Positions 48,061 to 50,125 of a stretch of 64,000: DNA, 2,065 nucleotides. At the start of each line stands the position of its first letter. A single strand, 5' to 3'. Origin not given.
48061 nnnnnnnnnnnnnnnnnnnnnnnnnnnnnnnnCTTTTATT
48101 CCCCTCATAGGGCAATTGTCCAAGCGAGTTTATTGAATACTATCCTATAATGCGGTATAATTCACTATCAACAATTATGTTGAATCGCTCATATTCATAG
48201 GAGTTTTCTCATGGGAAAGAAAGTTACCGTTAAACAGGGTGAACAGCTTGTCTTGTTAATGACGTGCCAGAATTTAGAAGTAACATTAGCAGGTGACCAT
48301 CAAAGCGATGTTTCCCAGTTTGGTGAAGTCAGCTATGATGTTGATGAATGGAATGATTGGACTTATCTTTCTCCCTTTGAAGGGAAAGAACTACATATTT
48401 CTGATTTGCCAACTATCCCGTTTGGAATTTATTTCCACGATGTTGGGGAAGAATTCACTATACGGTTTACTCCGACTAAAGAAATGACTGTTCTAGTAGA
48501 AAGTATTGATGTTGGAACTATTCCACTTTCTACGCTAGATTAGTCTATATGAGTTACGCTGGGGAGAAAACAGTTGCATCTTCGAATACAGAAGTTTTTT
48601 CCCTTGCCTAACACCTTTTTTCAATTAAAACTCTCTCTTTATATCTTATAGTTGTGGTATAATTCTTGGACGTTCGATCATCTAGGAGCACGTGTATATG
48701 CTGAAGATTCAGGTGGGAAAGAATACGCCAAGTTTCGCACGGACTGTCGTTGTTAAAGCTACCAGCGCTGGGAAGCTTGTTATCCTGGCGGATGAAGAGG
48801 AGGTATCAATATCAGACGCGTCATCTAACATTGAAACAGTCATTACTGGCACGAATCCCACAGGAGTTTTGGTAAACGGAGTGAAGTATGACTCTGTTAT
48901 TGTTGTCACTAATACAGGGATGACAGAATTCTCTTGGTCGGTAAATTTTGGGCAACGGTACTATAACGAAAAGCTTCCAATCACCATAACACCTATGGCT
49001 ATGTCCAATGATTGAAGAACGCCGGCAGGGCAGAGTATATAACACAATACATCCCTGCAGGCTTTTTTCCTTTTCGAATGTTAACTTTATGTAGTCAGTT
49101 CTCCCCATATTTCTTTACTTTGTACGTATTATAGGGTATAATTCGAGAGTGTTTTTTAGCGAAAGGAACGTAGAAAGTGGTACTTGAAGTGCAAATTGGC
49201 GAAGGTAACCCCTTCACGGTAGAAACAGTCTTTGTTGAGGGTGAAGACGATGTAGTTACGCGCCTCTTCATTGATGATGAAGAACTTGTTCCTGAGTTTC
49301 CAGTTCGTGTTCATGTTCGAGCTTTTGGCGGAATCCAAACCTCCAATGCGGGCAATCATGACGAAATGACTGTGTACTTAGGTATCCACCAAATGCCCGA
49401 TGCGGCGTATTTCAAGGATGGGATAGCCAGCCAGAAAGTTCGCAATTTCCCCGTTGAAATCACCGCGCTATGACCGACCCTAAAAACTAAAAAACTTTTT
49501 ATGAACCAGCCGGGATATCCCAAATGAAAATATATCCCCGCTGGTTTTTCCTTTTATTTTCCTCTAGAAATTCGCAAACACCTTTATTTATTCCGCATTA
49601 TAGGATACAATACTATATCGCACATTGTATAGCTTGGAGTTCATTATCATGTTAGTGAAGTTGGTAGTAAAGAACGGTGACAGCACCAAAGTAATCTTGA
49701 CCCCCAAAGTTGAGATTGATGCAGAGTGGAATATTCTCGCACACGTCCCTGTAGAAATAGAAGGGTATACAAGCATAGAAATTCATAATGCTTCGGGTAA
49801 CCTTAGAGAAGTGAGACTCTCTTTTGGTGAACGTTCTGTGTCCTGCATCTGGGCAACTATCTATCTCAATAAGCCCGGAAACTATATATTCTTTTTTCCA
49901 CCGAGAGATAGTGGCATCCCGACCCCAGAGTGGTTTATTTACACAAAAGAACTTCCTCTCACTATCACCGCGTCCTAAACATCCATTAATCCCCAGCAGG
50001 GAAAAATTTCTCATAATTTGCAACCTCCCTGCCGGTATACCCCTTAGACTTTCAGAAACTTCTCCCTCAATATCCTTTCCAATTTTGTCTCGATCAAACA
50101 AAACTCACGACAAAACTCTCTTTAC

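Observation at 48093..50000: Array of four divergent small paralogous genes, each an independent transcription unit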

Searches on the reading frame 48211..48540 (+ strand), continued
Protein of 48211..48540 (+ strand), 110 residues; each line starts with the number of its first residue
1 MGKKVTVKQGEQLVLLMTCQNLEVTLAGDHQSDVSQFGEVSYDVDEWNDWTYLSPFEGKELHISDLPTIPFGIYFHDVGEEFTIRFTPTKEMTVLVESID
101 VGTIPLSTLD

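Call 50: search_solved_structures(query=P0004, max_evalue=10)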
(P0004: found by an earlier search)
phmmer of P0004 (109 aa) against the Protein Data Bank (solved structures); distinct sequences matched with E-value up to 10: 1.
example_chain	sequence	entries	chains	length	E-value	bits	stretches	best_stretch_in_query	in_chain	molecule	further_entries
9nwi_Y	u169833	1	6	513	1.3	12.2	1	69-97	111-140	Capsid and scaffold protein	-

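Call 51: predict_structure(alignment_id=A2)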
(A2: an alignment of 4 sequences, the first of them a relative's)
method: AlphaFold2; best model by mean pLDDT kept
length: 109 residues; sequences in the alignment: 4
mean_pLDDT: 42.7   pTM: 0.30
mean pLDDT of the five models: 42.7, 39.2, 39.1, 38.2, 36.0
residues with pLDDT >= 90: 0; 70-90: 0; 50-70: 9; < 50: 100
segments of 3 or more residues with pLDDT < 50: 1-4, 7-9, 12-15, 23-93, 95-109
pLDDT, mean of each block of 10 residues (from residue 1): 48 47 45 41 42 40 37 39 46 45 40
secondary structure, 60 per line:
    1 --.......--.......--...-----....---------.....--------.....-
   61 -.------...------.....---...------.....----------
elements in order: E3-9 E12-18 E21-23 E29-32 E42-46 E55-59 E69-71 E78-82 E95-99

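Call 56: fold_search(model_id=the predicted structure, library=pdb)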
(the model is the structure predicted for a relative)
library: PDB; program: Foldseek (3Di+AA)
matches with E <= 10: 441; with E <= 0.001: 0
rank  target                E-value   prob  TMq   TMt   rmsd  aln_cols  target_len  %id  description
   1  4lfh_D                7.6e-02  0.57  0.33  0.20   5.3        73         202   16  Crystal Structure of 9C2 TCR (released 2013-10-02)
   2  9jqr_D                1.2e-01  0.63  0.36  0.21   5.3        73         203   18  Cryo-EM structure of the Vgamma9Vdelta2 TCR-engaged BTN3A1-BTN3A2-BTN2A1 complex (released 2025-06-18)
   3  8dfw_D                1.2e-01  0.63  0.36  0.21   5.1        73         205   18  Crystal Structure of Human BTN2A1 in Complex With Vgamma9-Vdelta2 T Cell Receptor (released 2023-07-05)
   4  9o4x_D                1.3e-01  0.60  0.36  0.21   5.2        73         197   18  Gamma delta T cell receptor bound to CD1d (released 2025-12-10)
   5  2mwc_MODEL_1_A        2.0e-01  0.08  0.19  0.19  17.7       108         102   13  Solution structure of human obscurin Ig58 (released 2015-12-09)
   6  6e48_G                2.4e-01  0.15  0.30  0.29  10.3       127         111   11  Crystal Structure of the Murine Norovirus VP1 P domain in complex with the CD300lf Receptor and Lithocholic Acid (released 2018-09-12)
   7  7dv4_A                3.1e-01  0.07  0.19  0.18  14.3        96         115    9  Crystal structure of anti-CTLA-4 VH domain in complex with human CTLA-4 (released 2022-01-12)
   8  8zjx_D                6.5e-01  0.28  0.36  0.21   5.2        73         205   18  Cryo-EM structure of the full length pAg-bound BTN2A1-BTN3A1-BTN3A2 in complex with Vgamma9-Vdelta2 TCR (MOP genotype) (released 2025-11-26)
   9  1ypz_E                6.5e-01  0.23  0.34  0.20   5.3        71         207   21  Immune receptor (released 2005-04-12)
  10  1hxm_A                6.9e-01  0.18  0.32  0.19   5.4        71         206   17  Crystal Structure of a Human Vgamma9/Vdelta2 T Cell Receptor (released 2001-06-20)
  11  2c0b_L                7.4e-01  0.07  0.22  0.06  11.6        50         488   10  Catalytic domain of E. coli RNase E in complex with 13-mer RNA (released 2005-10-14)
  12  7x26_H                8.4e-01  0.14  0.28  0.16   6.9        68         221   28  S41 neutralizing antibody Fab(MERS-CoV) (released 2022-11-09)
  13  5k6p_MODEL_1_A        8.4e-01  0.06  0.22  0.18  14.5       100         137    6  The NMR structure of the m domain tri-helix bundle and C2 of human cardiac Myosin Binding Protein C (released 2016-11-09)
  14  7dv4_C                8.4e-01  0.04  0.20  0.19  12.3        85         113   15  Crystal structure of anti-CTLA-4 VH domain in complex with human CTLA-4 (released 2022-01-12)
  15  8jbv_M                8.9e-01  0.20  0.35  0.20   5.3        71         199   18  Extracellular domain of gamma delta TCR (released 2024-05-08)
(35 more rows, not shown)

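Call 57: find_related_loci(query=P0001, collection=viral_contigs)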
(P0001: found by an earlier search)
Query P0001 (110 aa) in viral_contigs; peptide patterns used: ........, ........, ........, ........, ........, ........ (x = any residue, [..] = any of these).
5 stretches matched a pattern, but none encodes a relative of the query by tblastn (E <= 1e-3).

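Call 58: find_related_loci(query=P0002, collection=viral_contigs)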
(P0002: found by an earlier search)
Query P0002 (105 aa) in viral_contigs; peptide patterns used: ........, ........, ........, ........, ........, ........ (x = any residue, [..] = any of these).
28 stretches matched a pattern, but none encodes a relative of the query by tblastn (E <= 1e-3).

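Call 59: find_related_loci(query=P0003, collection=viral_contigs)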
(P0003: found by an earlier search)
Query P0003 (98 aa) in viral_contigs; peptide patterns used: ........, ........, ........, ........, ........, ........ (x = any residue, [..] = any of these).
14 stretches matched a pattern, but none encodes a relative of the query by tblastn (E <= 1e-3).

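Call 60: find_related_loci(query=P0004, collection=viral_contigs)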
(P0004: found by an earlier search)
Query P0004 (109 aa) in viral_contigs; peptide patterns used: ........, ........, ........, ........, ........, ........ (x = any residue, [..] = any of these).
2 stretches matched a pattern, but none encodes a relative of the query by tblastn (E <= 1e-3).
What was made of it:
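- Tried and rejected: IMG/VR scans with each protein found nothing (calls 57-60).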

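Call 61: find_homologous_proteins(query=P0001, max_evalue=10)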
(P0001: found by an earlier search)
Query P0001 (110 aa): 1 proteins with E <= 10 among 3 candidates.
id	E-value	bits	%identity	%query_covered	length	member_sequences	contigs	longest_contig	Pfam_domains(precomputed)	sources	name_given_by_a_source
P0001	5.2e-68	244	100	100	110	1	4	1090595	-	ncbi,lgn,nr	ncbi:MAG: hypothetical protein QY314_03060 [Candidatus Dojkabacteria bacterium]|nr:MAG: hypothetical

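Call 62: find_homologous_proteins(query=P0004, max_evalue=10)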
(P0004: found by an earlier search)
Query P0004 (109 aa): 1 proteins with E <= 10 among 1 candidates.
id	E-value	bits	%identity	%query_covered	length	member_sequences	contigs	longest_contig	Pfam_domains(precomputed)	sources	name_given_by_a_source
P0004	1.7e-67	242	100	100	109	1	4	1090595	-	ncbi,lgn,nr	ncbi:MAG: hypothetical protein QY314_03075 [Candidatus Dojkabacteria bacterium]|nr:MAG: hypothetical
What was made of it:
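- On Orphan (taxonomically restricted) genes: A and D singly: only themselves (calls 61, 62).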

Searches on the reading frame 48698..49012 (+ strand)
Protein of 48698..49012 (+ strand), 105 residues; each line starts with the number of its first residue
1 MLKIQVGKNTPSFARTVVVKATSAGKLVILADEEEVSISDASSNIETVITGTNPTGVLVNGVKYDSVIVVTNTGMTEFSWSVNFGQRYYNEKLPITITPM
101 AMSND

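Call 5: search_protein_families(library=pfam, proteins=[window:48698-49012:+], max_evalue=10)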
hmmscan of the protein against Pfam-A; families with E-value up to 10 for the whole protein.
window:48698-49012:+ (105 aa): 3 families
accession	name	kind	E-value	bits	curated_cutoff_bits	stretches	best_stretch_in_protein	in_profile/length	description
PF20143.4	NAD_kinase_C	-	0.042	14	23.7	1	58-83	25-50/126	ATP-NAD kinase C-terminal domain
PF04430.19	DUF498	-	0.069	13.6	33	1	49-86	1-36/109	Protein of unknown function (DUF498/DUF598)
PF20696.2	UbiD_C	-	0.1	13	24.2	1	4-65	40-108/127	3-octaprenyl-4-hydroxybenzoate carboxy-lyase C-terminal domain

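Call 35: search_protein_families(library=phrogs, proteins=[P0001, P0002, P0003, P0004], max_evalue=1)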
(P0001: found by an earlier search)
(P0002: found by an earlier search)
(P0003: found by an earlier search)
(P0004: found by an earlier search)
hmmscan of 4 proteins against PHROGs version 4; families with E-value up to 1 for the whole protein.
P0001 (110 aa): 0 families

P0002 (105 aa): 2 families
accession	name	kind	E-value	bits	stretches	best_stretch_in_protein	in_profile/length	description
phrog_5449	-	head and packaging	0.015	16.3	1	4-78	36-111/169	virion structural protein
phrog_28368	-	unknown function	0.26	13.1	0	56-76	23-44/65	-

P0003 (98 aa): 1 family
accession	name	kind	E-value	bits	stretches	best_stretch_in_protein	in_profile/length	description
phrog_12142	-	unknown function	0.011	16.9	1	4-27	23-48/72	-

P0004 (109 aa): 1 family
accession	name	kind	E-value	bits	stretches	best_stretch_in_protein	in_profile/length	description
phrog_38875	-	unknown function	0.36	9.9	1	18-48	216-247/658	-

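Call 36: search_protein_families(library=padloc, proteins=[P0001, P0002, P0003, P0004], max_evalue=1)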
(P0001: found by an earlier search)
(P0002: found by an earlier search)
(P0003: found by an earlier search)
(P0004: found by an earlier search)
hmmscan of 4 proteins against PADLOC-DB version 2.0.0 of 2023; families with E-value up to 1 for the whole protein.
P0001 (110 aa): 0 families

P0002 (105 aa): 0 families

P0003 (98 aa): 0 families

P0004 (109 aa): 0 families

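Call 37: search_protein_families(library=ncbifam, proteins=[P0001, P0002, P0003, P0004], max_evalue=1)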
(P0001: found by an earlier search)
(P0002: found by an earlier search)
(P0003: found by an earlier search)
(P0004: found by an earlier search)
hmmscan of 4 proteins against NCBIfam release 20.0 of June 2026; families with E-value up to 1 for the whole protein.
P0001 (110 aa): 0 families

P0002 (105 aa): 0 families

P0003 (98 aa): 0 families

P0004 (109 aa): 0 families

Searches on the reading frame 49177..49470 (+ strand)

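Call 5: search_protein_families(library=pfam, proteins=[window:49177-49470:+], max_evalue=10)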
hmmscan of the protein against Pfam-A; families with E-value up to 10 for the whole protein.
window:49177-49470:+ (98 aa): 0 families

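Call 35: search_protein_families(library=phrogs, proteins=[P0001, P0002, P0003, P0004], max_evalue=1)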
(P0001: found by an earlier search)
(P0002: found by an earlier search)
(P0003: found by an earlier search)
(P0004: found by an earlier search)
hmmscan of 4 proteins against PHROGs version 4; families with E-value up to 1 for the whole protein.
P0001 (110 aa): 0 families

P0002 (105 aa): 2 families
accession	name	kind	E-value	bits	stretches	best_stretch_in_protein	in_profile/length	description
phrog_5449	-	head and packaging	0.015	16.3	1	4-78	36-111/169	virion structural protein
phrog_28368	-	unknown function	0.26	13.1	0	56-76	23-44/65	-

P0003 (98 aa): 1 family
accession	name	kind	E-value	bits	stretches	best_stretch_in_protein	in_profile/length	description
phrog_12142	-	unknown function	0.011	16.9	1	4-27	23-48/72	-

P0004 (109 aa): 1 family
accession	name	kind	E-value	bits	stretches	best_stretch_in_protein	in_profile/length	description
phrog_38875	-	unknown function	0.36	9.9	1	18-48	216-247/658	-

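Call 36: search_protein_families(library=padloc, proteins=[P0001, P0002, P0003, P0004], max_evalue=1)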
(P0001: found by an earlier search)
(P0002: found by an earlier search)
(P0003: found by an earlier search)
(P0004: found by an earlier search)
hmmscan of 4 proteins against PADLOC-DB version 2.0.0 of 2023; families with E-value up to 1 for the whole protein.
P0001 (110 aa): 0 families

P0002 (105 aa): 0 families

P0003 (98 aa): 0 families

P0004 (109 aa): 0 families

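Call 37: search_protein_families(library=ncbifam, proteins=[P0001, P0002, P0003, P0004], max_evalue=1)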
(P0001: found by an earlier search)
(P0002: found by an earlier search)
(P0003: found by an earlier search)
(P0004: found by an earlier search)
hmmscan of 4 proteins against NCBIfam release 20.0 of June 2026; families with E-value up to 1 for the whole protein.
P0001 (110 aa): 0 families

P0002 (105 aa): 0 families

P0003 (98 aa): 0 families

P0004 (109 aa): 0 families

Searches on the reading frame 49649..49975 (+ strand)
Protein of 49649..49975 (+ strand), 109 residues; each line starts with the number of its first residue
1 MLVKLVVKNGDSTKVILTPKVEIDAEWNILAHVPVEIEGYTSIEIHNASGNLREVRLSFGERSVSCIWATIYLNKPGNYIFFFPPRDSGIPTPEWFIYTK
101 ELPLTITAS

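Call 5: search_protein_families(library=pfam, proteins=[window:49649-49975:+], max_evalue=10)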
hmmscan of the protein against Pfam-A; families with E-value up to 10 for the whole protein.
window:49649-49975:+ (109 aa): 0 families

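Call 35: search_protein_families(library=phrogs, proteins=[P0001, P0002, P0003, P0004], max_evalue=1)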
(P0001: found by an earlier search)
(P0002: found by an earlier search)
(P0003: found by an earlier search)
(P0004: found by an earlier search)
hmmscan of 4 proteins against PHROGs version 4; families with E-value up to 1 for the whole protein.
P0001 (110 aa): 0 families

P0002 (105 aa): 2 families
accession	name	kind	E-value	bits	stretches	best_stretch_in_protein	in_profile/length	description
phrog_5449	-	head and packaging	0.015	16.3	1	4-78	36-111/169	virion structural protein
phrog_28368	-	unknown function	0.26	13.1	0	56-76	23-44/65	-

P0003 (98 aa): 1 family
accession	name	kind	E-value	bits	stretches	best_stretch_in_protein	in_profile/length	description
phrog_12142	-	unknown function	0.011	16.9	1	4-27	23-48/72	-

P0004 (109 aa): 1 family
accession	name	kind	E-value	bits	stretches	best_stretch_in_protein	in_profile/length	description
phrog_38875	-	unknown function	0.36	9.9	1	18-48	216-247/658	-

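Call 36: search_protein_families(library=padloc, proteins=[P0001, P0002, P0003, P0004], max_evalue=1)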
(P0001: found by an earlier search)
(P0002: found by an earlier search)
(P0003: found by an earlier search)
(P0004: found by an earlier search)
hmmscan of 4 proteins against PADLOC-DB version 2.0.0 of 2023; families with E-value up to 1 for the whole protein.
P0001 (110 aa): 0 families

P0002 (105 aa): 0 families

P0003 (98 aa): 0 families

P0004 (109 aa): 0 families

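Call 37: search_protein_families(library=ncbifam, proteins=[P0001, P0002, P0003, P0004], max_evalue=1)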
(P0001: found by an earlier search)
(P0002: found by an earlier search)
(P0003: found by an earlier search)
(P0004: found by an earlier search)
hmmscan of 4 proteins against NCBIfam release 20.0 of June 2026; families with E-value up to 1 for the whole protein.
P0001 (110 aa): 0 families

P0002 (105 aa): 0 families

P0003 (98 aa): 0 families

P0004 (109 aa): 0 families
